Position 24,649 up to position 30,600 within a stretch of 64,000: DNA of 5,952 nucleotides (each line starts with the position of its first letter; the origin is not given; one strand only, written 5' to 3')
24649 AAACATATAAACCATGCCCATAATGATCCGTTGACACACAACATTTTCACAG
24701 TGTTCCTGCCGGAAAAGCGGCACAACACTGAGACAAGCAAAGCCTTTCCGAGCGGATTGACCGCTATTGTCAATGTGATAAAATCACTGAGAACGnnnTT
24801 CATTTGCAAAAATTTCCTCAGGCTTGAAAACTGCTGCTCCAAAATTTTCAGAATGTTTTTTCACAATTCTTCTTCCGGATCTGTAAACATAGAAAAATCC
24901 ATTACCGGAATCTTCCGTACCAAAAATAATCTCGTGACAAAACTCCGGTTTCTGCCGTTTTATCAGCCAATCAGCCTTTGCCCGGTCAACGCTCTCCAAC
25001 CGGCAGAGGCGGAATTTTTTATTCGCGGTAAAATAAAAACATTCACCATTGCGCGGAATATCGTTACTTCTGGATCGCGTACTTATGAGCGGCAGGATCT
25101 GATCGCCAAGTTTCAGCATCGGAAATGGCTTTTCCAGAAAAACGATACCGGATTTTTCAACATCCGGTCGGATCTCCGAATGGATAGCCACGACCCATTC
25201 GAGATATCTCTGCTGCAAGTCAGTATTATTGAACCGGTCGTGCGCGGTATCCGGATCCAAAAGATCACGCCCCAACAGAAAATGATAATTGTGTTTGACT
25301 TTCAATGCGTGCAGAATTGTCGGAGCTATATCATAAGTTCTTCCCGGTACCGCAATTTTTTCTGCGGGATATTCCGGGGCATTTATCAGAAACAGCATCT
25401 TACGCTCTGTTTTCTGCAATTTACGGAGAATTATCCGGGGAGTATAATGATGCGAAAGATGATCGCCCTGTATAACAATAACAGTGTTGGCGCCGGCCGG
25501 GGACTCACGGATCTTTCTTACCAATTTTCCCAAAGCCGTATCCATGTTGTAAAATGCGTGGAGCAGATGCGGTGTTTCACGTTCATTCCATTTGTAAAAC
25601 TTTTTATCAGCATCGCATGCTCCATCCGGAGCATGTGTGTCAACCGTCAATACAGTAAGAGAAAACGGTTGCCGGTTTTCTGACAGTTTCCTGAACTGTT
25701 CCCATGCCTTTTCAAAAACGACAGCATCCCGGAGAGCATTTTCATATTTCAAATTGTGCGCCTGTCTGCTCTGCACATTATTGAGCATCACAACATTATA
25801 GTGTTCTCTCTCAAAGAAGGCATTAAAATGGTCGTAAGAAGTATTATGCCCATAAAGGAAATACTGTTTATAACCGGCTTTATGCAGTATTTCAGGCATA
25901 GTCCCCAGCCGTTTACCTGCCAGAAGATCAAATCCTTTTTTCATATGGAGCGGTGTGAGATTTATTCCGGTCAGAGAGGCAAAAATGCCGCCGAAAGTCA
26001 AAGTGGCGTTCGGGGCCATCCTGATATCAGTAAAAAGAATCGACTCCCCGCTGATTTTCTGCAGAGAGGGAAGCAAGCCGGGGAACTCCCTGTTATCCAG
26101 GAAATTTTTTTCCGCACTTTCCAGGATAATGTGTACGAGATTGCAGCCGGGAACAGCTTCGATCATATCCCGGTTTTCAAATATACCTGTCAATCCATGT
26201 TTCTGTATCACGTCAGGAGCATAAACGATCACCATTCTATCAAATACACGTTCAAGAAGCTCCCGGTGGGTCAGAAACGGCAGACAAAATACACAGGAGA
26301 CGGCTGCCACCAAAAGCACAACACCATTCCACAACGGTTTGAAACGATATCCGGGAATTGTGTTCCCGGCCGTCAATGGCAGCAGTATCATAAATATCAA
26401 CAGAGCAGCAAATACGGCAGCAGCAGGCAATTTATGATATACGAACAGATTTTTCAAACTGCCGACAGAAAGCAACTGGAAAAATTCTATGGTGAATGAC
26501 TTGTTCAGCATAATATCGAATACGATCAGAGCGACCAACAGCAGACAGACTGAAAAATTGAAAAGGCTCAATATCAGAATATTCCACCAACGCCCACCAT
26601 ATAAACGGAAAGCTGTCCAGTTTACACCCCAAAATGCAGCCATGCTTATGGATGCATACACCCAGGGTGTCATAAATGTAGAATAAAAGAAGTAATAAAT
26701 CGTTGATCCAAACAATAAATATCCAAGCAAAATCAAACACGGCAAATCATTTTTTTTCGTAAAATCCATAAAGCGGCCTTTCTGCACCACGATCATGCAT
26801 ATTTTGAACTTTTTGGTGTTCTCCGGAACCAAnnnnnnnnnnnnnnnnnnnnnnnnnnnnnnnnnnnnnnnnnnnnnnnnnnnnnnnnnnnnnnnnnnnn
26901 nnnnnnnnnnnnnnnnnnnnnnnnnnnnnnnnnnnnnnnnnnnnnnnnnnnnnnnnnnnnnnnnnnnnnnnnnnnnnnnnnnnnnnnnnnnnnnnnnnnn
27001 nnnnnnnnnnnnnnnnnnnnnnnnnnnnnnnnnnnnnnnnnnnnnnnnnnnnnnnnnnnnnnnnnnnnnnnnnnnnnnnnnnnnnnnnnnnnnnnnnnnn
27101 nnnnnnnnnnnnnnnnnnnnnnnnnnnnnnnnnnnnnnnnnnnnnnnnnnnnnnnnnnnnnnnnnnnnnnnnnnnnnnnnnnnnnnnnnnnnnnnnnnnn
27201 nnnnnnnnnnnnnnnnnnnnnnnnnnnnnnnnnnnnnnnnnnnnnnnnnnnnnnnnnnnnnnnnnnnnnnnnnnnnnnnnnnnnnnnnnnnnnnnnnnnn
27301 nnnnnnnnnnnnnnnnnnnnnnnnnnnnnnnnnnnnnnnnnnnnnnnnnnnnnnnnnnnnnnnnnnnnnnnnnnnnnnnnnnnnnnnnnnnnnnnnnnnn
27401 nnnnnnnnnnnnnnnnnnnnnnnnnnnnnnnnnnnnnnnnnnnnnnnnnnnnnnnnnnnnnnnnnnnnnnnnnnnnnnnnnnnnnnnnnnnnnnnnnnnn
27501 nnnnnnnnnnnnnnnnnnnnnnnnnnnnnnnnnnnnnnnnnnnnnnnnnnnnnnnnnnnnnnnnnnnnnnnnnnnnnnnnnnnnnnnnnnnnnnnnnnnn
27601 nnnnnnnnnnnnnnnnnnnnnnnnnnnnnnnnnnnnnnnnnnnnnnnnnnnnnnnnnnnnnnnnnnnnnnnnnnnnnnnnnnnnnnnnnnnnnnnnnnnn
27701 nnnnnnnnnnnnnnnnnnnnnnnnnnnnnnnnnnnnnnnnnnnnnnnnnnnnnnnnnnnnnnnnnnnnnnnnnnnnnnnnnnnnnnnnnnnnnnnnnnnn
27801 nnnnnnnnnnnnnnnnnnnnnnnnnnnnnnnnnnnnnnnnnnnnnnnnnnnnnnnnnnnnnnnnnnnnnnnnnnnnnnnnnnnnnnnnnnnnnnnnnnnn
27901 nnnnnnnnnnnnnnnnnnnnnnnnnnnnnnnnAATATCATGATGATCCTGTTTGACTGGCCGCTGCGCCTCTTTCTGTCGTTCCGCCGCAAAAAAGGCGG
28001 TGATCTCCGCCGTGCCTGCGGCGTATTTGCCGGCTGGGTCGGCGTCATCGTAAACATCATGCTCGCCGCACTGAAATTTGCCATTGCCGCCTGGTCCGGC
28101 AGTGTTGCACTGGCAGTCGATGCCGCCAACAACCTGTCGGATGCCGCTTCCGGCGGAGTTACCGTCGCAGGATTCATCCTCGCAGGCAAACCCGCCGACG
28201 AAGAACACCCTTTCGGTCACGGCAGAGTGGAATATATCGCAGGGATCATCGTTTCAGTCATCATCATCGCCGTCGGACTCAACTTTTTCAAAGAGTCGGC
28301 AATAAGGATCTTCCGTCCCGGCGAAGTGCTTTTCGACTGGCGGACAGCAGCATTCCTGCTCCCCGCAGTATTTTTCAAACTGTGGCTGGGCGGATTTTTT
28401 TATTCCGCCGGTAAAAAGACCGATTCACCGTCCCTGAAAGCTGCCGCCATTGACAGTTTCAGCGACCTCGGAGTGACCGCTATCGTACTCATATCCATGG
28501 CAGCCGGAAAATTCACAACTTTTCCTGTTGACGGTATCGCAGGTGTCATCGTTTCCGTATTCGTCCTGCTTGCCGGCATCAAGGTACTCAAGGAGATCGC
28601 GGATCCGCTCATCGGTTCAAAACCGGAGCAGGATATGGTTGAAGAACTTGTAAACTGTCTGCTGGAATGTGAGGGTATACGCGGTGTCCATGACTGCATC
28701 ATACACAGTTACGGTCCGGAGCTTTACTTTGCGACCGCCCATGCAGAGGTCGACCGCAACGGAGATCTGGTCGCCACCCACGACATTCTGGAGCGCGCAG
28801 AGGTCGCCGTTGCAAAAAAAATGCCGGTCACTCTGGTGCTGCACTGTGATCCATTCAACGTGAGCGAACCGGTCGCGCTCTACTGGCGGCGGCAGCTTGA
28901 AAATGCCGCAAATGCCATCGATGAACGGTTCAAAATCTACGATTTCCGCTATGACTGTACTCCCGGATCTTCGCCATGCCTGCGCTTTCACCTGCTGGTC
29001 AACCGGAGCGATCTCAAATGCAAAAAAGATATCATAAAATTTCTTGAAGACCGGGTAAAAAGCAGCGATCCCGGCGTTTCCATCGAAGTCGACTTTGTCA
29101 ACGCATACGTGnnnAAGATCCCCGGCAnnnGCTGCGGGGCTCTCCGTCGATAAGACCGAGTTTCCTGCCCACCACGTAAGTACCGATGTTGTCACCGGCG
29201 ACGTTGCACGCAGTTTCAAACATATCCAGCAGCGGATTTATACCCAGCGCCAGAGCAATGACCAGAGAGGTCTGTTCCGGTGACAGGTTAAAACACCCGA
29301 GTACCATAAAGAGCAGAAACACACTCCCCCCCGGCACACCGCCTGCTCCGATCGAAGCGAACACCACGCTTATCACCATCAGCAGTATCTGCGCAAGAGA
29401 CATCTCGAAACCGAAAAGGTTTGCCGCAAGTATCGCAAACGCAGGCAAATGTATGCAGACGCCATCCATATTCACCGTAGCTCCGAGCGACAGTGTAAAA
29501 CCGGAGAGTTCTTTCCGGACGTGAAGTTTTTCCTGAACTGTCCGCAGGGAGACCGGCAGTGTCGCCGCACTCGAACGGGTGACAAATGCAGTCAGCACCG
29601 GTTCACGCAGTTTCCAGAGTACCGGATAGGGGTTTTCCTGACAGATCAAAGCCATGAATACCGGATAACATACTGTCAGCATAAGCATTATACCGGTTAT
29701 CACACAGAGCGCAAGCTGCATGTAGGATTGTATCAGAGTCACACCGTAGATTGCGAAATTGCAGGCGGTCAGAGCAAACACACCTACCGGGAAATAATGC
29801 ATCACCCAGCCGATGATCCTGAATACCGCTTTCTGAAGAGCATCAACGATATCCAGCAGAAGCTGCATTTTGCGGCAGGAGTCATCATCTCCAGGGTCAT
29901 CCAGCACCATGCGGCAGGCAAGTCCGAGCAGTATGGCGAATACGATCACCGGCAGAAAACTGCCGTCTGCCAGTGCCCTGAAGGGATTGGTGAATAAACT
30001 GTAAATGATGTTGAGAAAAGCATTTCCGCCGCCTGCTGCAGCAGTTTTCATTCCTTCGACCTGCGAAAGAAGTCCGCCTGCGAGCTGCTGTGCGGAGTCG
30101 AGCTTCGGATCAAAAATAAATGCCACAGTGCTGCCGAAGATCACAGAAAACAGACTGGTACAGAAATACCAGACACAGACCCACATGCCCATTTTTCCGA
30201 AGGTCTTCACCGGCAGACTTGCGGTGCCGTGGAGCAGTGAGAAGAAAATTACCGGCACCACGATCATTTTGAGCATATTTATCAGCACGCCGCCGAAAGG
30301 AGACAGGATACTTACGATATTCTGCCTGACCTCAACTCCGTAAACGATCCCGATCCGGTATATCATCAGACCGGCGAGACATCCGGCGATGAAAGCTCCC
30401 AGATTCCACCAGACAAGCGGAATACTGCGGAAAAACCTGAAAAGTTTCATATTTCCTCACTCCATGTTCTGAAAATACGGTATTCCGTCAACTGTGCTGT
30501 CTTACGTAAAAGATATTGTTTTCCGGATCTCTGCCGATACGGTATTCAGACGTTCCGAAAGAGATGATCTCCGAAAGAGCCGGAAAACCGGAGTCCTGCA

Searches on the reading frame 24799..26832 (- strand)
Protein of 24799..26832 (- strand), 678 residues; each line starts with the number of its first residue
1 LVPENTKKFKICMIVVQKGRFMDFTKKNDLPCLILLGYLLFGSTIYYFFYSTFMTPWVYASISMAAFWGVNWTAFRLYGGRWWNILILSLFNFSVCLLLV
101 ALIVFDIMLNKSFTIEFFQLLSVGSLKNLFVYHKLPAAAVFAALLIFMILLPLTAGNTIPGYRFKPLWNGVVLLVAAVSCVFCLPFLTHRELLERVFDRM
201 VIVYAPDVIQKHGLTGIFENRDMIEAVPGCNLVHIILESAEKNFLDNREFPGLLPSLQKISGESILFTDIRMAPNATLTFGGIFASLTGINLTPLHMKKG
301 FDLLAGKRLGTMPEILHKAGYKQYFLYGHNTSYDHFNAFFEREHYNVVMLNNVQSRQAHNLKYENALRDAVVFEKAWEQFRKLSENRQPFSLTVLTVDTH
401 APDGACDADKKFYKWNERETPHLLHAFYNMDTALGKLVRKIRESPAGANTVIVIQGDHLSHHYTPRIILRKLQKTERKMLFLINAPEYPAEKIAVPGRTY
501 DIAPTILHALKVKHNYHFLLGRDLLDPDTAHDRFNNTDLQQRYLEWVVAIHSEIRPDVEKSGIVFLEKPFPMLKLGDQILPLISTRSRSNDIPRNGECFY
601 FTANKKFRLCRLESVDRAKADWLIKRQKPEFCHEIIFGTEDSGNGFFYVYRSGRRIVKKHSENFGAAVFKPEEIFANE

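Call 79: search_protein_families(library=pfam, proteins=[window:24799-26832:-], max_evalue=0.00001)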
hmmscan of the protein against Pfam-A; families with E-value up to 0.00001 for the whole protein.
window:24799-26832:- (678 aa): 1 family
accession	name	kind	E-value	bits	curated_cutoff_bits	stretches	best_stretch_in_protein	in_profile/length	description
PF00884.28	Sulfatase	-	4.3e-23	82.5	25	1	231-511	2-300/301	Sulfatase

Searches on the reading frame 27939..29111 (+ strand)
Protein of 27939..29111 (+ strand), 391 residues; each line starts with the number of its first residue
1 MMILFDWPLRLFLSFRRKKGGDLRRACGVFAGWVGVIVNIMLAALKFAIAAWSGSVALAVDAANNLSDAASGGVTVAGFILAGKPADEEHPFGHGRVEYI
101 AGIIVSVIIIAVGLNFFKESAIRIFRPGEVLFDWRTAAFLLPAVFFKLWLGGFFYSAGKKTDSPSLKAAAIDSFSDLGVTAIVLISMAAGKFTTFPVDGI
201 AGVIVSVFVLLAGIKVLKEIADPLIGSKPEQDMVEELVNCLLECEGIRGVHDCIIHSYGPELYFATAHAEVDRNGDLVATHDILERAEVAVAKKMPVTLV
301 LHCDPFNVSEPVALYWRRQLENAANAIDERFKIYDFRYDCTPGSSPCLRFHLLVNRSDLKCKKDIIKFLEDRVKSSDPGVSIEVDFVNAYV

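Call 79: search_protein_families(library=pfam, proteins=[window:27939-29111:+], max_evalue=0.00001)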
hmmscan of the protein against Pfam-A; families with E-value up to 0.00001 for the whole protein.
window:27939-29111:+ (391 aa): 2 families
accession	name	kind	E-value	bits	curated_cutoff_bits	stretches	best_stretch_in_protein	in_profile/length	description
PF01545.26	Cation_efflux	-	5.7e-41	140.9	26.6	1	33-220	2-193/198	Cation efflux family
PF16916.11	ZT_dimer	-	2.3e-13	50.4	26.7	1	229-305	1-77/78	Dimerisation domain of Zinc Transporter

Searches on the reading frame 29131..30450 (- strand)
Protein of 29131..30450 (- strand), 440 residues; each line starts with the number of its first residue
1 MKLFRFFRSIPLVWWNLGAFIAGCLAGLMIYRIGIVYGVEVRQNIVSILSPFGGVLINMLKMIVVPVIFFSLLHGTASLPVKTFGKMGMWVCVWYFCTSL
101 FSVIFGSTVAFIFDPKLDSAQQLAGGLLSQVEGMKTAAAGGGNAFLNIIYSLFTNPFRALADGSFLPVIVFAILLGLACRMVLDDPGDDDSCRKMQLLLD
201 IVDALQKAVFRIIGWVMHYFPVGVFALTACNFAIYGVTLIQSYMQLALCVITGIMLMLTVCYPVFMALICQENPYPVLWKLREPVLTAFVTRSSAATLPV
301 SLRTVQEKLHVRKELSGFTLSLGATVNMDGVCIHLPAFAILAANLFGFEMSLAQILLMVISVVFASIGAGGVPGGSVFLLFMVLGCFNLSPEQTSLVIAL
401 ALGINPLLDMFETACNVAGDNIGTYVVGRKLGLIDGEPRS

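Call 79: search_protein_families(library=pfam, proteins=[window:29131-30450:-], max_evalue=0.00001)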
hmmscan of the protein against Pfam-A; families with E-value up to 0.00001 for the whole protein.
window:29131-30450:- (440 aa): 1 family
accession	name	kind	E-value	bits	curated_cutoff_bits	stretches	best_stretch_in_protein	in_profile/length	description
PF00375.23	SDF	-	5.9e-99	332.1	27.9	1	12-429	1-386/387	Sodium:dicarboxylate symporter family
